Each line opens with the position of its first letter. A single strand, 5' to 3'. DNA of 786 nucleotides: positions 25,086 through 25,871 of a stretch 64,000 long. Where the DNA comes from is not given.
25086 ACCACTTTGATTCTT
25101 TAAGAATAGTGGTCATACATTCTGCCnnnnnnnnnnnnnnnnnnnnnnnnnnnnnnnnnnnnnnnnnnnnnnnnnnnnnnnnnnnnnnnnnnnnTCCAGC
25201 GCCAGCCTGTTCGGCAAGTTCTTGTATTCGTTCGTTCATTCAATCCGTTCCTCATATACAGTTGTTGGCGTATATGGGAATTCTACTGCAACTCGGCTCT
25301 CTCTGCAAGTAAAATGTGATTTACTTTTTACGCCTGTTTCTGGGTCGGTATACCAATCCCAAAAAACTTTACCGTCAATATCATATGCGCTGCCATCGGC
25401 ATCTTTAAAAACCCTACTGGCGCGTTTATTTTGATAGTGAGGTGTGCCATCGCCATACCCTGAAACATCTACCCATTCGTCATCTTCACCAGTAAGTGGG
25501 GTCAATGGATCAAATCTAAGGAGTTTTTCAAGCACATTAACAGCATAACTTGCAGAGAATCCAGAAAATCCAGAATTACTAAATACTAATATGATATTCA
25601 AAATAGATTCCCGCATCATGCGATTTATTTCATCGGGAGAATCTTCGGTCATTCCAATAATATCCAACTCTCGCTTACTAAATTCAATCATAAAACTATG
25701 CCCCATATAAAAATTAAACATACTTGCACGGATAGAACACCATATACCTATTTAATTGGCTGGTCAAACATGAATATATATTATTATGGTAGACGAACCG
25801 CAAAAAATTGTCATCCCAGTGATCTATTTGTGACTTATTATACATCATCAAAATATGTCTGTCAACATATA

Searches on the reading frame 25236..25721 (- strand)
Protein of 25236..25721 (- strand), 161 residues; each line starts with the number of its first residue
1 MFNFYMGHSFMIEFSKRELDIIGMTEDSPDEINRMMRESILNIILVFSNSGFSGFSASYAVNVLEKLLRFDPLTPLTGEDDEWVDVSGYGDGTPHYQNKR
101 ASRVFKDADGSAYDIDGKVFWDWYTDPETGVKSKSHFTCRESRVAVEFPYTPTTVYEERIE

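Call 13: search_protein_families(library=phrogs, proteins=[window:25236-25721:-], max_evalue=0.001)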
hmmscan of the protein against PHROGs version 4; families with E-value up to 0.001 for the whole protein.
window:25236-25721:- (161 aa): 2 families
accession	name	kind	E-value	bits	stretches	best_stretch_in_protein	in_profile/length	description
phrog_14697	-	unknown function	4.1e-13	50.4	1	9-114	113-212/244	-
phrog_24386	-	unknown function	4.4e-07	30.3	1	36-112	141-222/339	-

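Call 71: search_protein_families(library=pfam, proteins=[window:25236-25721:-], max_evalue=0.01)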
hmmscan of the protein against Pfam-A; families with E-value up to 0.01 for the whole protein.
window:25236-25721:- (161 aa): 1 family
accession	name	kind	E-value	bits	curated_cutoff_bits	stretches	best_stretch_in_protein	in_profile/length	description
PF25185.1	Tad3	-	6.6e-37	126.4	27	1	11-121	3-108/119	Type I Thoeris inhibitor Tad3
